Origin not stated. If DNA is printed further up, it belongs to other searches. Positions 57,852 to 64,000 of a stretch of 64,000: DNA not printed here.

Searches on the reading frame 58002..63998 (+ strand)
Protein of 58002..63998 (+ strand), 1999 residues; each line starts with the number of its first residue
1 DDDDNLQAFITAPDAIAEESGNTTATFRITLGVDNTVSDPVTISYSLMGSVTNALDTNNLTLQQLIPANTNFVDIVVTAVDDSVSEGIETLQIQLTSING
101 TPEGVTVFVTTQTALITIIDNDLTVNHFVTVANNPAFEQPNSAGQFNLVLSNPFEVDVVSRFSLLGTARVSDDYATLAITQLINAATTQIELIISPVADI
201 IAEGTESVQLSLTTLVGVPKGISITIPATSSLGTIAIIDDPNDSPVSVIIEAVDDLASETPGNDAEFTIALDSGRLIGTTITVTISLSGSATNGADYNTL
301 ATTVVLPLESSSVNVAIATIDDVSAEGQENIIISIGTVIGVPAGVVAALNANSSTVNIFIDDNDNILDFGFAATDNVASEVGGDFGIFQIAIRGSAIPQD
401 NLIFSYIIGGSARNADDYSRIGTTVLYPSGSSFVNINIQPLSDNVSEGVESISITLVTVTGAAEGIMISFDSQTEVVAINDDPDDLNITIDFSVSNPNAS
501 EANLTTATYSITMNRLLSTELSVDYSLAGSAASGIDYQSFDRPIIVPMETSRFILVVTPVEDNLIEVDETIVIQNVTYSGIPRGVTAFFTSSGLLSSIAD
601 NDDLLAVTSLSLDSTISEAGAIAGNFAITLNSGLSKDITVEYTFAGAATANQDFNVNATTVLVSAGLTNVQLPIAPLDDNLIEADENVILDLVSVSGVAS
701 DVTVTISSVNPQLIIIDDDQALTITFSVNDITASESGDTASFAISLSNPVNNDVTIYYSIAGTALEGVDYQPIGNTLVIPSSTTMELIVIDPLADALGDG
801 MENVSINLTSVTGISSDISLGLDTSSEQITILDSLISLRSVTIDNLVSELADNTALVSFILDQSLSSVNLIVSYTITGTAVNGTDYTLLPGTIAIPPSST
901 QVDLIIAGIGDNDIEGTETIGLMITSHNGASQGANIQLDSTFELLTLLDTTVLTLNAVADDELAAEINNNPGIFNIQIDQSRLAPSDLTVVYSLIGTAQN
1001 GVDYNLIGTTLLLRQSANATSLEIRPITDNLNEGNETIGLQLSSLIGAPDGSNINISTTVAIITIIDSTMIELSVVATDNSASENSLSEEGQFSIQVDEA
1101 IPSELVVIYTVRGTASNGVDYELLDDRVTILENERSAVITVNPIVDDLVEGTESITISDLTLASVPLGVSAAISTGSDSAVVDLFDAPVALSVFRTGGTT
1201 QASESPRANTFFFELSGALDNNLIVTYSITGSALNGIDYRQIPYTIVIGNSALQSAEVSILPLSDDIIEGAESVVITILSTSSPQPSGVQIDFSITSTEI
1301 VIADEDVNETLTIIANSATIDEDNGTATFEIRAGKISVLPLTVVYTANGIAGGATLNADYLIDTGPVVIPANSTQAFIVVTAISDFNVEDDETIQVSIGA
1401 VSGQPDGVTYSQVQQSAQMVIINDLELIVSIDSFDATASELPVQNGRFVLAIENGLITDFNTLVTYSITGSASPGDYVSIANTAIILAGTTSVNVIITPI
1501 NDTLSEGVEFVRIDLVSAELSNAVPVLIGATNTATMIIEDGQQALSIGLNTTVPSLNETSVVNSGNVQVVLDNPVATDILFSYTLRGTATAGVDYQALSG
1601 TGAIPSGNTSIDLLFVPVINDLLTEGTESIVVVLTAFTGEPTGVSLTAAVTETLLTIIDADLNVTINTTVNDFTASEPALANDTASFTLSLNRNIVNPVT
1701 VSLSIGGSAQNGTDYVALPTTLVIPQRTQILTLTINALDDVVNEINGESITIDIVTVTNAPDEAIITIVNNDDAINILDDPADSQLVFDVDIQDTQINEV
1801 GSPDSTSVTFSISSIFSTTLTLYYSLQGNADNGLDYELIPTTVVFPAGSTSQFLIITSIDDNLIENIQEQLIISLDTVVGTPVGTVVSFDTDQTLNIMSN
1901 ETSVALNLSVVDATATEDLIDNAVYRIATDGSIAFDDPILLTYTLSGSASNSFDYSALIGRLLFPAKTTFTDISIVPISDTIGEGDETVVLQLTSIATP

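Call 13: search_protein_families(library=pfam, proteins=[window:58002-63998:+], max_evalue=0.01)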
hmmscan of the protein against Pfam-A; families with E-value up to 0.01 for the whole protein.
window:58002-63998:+ (1999 aa): 2 families
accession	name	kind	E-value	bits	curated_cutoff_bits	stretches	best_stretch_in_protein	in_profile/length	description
PF03160.20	Calx-beta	-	2.8e-80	266.6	27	11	717-834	1-118/119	Calx-beta domain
PF11192.13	DUF2977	-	3.3e-06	27.5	21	0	1220-1243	7-32/61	Protein of unknown function (DUF2977)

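Call 32: search_protein_families(library=ncbifam, proteins=[window:58002-63998:+], max_evalue=0.01)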
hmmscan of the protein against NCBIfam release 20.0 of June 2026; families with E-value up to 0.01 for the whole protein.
window:58002-63998:+ (1999 aa): 1 family
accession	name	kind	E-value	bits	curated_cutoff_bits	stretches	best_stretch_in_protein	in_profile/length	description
TIGR00845.1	caca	equivalog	7e-30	103.5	679.85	5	625-796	412-598/921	sodium/calcium exchanger 1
